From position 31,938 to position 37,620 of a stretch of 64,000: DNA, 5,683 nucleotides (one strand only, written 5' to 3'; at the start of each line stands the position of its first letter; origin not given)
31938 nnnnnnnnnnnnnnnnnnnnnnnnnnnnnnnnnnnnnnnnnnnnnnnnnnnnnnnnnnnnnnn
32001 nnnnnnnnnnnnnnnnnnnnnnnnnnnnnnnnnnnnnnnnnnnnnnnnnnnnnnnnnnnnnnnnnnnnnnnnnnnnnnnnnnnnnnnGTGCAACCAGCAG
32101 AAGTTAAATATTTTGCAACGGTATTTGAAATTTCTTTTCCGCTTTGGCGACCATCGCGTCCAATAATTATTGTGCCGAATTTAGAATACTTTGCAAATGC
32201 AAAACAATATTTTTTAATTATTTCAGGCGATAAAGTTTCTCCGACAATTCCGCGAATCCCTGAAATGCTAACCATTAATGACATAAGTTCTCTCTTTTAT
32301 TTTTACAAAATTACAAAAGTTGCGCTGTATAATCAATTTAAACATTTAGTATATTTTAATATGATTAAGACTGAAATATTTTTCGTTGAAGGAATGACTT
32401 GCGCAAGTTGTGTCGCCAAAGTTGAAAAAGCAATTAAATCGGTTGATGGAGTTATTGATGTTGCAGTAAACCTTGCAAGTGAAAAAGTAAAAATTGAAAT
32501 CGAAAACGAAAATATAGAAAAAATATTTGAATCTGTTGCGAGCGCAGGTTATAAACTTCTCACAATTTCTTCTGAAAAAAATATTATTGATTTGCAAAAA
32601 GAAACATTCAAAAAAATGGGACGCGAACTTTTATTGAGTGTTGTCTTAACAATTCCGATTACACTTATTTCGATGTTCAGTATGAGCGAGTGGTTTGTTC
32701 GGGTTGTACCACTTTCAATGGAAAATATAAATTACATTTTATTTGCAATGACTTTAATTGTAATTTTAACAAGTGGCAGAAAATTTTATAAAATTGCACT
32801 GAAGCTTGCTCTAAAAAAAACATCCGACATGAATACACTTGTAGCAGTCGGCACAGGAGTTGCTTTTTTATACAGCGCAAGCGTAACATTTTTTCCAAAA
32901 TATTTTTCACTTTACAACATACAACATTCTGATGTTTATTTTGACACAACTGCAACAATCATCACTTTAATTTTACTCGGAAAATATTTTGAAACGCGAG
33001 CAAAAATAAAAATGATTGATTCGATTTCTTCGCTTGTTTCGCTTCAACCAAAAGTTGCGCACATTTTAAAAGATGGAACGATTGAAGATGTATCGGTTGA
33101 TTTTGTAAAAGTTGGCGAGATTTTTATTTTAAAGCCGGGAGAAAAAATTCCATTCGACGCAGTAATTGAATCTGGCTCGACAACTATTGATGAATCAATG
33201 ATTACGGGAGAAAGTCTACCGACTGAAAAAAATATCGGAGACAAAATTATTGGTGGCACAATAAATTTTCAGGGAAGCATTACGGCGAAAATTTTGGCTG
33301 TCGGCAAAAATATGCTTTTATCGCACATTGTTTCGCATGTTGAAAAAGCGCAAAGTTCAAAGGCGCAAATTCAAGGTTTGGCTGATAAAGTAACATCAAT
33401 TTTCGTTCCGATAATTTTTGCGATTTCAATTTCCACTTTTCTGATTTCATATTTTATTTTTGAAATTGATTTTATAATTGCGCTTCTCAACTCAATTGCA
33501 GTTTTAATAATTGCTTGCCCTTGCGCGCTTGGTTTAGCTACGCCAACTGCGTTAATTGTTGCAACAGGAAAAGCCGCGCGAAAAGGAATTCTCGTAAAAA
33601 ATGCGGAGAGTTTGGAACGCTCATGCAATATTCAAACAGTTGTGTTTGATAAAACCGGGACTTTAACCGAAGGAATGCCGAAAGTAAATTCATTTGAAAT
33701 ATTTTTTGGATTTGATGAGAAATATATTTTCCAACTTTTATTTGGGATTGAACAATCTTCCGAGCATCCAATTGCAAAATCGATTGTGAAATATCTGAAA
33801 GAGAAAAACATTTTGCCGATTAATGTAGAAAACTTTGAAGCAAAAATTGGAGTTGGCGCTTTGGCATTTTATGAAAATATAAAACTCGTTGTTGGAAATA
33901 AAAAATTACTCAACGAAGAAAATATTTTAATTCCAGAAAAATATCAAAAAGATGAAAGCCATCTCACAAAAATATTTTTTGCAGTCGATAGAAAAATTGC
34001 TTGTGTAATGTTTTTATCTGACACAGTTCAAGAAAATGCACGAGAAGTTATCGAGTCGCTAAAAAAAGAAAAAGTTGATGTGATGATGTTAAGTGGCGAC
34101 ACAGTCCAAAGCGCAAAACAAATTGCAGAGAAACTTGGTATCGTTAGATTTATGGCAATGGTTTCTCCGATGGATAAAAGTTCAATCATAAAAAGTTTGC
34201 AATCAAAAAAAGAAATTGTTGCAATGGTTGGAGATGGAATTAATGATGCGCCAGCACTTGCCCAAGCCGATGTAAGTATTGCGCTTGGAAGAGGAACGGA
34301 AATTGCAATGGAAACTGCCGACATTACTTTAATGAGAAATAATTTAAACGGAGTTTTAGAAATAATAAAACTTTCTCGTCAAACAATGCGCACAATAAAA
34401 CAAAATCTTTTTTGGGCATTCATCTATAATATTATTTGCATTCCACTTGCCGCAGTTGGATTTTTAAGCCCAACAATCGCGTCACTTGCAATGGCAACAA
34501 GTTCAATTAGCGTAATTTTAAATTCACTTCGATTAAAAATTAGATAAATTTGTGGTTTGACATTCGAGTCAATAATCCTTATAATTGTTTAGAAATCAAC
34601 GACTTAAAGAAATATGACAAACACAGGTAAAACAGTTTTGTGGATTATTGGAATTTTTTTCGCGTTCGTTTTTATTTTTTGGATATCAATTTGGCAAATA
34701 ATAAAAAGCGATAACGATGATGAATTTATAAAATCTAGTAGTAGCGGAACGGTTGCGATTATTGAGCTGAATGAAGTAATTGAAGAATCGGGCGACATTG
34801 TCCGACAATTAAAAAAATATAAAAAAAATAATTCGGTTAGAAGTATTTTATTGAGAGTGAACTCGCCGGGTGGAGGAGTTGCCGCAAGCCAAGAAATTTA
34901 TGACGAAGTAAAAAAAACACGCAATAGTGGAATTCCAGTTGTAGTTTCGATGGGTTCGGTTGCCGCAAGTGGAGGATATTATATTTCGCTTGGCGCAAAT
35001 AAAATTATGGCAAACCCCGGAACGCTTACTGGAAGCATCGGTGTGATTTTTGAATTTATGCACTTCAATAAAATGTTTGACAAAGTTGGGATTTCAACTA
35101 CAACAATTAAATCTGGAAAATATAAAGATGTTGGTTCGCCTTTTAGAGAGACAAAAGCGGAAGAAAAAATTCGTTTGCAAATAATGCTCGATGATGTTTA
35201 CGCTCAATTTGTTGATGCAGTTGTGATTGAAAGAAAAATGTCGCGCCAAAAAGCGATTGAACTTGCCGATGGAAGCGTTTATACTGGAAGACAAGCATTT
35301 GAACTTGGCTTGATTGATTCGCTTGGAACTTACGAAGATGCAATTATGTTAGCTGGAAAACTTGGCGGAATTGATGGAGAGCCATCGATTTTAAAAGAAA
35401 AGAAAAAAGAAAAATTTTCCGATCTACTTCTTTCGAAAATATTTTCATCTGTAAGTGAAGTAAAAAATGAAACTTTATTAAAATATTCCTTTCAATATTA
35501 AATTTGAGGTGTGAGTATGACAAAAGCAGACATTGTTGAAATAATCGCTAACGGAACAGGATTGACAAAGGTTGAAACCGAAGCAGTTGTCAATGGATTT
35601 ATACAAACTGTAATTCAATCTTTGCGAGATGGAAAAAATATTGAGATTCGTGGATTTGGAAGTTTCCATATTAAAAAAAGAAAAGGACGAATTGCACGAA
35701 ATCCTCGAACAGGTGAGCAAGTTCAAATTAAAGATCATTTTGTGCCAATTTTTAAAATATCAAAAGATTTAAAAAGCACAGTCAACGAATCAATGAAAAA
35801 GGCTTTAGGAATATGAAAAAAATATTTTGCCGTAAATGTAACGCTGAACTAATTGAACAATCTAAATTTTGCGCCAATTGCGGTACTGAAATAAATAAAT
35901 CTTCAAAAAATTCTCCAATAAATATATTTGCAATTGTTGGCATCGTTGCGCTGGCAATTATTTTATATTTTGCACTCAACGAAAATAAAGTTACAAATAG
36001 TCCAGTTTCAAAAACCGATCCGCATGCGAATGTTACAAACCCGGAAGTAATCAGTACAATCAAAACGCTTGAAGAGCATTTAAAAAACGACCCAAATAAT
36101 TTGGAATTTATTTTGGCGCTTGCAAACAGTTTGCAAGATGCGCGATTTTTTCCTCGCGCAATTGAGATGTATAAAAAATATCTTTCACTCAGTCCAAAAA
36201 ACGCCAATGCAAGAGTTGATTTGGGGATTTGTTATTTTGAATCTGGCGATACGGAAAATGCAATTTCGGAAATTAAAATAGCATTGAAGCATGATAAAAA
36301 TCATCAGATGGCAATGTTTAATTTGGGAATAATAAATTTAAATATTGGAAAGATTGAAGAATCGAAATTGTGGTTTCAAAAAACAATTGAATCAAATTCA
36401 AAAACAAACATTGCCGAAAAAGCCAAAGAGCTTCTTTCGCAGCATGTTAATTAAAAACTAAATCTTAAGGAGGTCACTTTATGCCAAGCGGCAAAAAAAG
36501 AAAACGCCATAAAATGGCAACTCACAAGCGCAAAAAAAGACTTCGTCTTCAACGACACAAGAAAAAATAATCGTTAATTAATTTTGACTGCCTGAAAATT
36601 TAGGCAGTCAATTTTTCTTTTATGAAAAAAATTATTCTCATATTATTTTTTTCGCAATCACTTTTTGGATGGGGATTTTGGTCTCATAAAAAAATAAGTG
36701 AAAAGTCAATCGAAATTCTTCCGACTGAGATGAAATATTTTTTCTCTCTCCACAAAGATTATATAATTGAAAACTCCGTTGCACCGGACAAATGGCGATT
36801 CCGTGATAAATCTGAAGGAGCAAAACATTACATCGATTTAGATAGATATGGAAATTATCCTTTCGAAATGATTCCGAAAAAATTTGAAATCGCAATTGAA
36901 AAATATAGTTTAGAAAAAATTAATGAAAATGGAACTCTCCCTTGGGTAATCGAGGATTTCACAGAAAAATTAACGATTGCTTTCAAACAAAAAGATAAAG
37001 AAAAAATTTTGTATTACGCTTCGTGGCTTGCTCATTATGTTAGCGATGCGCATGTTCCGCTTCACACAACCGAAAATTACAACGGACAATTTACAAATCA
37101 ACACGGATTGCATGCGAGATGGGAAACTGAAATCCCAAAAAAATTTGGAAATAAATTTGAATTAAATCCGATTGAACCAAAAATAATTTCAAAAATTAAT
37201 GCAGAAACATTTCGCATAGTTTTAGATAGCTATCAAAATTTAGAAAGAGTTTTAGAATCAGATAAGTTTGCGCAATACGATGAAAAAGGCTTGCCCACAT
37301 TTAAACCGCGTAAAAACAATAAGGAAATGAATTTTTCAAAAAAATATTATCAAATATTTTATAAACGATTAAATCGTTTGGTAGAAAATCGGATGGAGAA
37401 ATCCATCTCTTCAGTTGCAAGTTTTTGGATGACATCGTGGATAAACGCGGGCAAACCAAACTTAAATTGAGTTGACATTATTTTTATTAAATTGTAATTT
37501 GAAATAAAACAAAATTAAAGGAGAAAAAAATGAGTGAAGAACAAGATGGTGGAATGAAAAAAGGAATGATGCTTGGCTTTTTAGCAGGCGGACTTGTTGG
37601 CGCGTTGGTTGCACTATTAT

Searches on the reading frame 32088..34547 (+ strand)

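Call 67: search_protein_families(library=pfam, proteins=[window:32088-34547:+], max_evalue=0.000001)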
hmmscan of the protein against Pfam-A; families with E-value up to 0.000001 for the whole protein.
window:32088-34547:+ (819 aa): 4 families
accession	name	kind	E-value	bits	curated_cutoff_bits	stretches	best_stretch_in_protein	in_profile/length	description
PF00122.25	E1-E2_ATPase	-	9.7e-56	188.6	28.1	1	318-499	1-181/181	E1-E2 ATPase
PF00702.32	Hydrolase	-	2.4e-31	110.1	26.4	1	515-728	1-191/191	haloacid dehalogenase-like hydrolase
PF00403.32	HMA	-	5.5e-15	55.9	24.8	1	98-156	2-62/62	Heavy-metal-associated domain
PF08282.18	Hydrolase_3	-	7e-08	32.9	20.9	1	700-760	195-255/255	haloacid dehalogenase-like hydrolase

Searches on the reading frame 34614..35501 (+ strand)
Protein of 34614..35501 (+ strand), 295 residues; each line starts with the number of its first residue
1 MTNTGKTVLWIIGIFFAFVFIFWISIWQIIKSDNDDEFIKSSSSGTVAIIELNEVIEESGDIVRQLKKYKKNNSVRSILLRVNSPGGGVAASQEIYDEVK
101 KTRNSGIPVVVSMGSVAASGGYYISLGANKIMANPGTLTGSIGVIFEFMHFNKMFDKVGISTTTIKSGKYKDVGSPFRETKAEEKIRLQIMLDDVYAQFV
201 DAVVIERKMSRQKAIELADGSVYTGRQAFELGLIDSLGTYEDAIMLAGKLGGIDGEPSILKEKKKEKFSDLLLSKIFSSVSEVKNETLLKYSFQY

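Call 48: search_protein_families(library=pfam, proteins=[window:34614-35501:+], max_evalue=0.001)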
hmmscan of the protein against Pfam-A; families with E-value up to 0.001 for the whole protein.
window:34614-35501:+ (295 aa): 4 families
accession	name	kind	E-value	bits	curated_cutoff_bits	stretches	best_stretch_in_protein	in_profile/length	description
PF01343.23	Peptidase_S49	-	1.8e-50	171.3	24.9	1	102-250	2-150/154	Peptidase family S49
PF25145.1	NfeD1b_N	-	1.4e-09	38.2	40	1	49-145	4-98/189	NfeD1b, N-terminal domain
PF00574.28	CLP_protease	-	1.8e-08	34.9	20.2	1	59-130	30-98/182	Clp protease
PF01972.22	SDH_protease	-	0.00066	19.2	31.3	0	56-141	75-154/286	ClpP-like SDH-type serine proteinase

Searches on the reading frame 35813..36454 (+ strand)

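Call 48: search_protein_families(library=pfam, proteins=[window:35813-36454:+], max_evalue=0.001)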
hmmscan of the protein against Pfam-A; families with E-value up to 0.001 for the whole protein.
window:35813-36454:+ (213 aa): 15 families
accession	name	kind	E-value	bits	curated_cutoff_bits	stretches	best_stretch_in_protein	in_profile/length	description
PF13431.12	TPR_17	-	2.7e-12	46.4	24.4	1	120-151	2-33/34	Tetratricopeptide repeat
PF13432.12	TPR_16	-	3.2e-11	43.9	32.7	1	101-153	1-52/65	Tetratricopeptide repeat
PF14559.12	TPR_19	-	4e-11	43.5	25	1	114-163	8-57/68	Tetratricopeptide repeat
PF07719.23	TPR_2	-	1.5e-10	40.7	27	0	133-164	3-34/34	Tetratricopeptide repeat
PF00515.34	TPR_1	-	1.4e-08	34.6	27.8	0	132-164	2-34/34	Tetratricopeptide repeat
PF13181.12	TPR_8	-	1.2e-07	31.8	25.7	0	167-197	3-33/34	Tetratricopeptide repeat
PF13428.12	TPR_14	-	7.2e-07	29.7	23.5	0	99-138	3-42/44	Tetratricopeptide repeat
PF13240.11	Zn_Ribbon_1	-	7.9e-06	25.9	25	1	5-26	1-22/23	zinc-ribbon domain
PF13371.12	TPR_9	-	9.5e-06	26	35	1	108-162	6-60/73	Tetratricopeptide repeat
PF13424.12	TPR_12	-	1.1e-05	25.9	30.1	0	112-152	18-66/77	Tetratricopeptide repeat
PF14561.12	TPR_20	-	2.7e-05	24.8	25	0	121-165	12-56/90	Tetratricopeptide repeat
PF13414.12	TPR_11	-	2.7e-05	24.2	26.8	0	115-145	12-42/42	TPR repeat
PF12895.13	ANAPC3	-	5.2e-05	23.9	27.2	1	115-183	7-74/82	Anaphase-promoting complex, cyclosome, subunit 3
PF13174.12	TPR_6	-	0.0004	21.3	26.3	0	135-152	4-21/33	Tetratricopeptide repeat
PF12773.13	DZR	-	0.0009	19.8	27.3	0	6-28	1-23/45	Double zinc ribbon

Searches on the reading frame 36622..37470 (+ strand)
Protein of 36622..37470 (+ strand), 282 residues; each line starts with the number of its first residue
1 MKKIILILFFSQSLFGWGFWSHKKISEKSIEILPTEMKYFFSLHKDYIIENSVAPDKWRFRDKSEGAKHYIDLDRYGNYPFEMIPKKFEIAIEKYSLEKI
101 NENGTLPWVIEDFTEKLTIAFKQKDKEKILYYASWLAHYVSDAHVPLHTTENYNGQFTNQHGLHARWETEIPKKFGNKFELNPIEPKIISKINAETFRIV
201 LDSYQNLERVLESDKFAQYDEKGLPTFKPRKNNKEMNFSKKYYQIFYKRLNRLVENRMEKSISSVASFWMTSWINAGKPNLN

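Call 48: search_protein_families(library=pfam, proteins=[window:36622-37470:+], max_evalue=0.001)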
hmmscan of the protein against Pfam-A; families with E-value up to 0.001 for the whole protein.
window:36622-37470:+ (282 aa): 2 families
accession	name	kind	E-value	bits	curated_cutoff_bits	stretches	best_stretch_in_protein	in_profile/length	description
PF02265.22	S1-P1_nuclease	-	2.3e-09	37.9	29.5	1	45-246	34-234/258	S1/P1 Nuclease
PF00882.24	Zn_dep_PLPC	-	3.4e-08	34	26.8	1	21-186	1-128/167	Zinc dependent phospholipase C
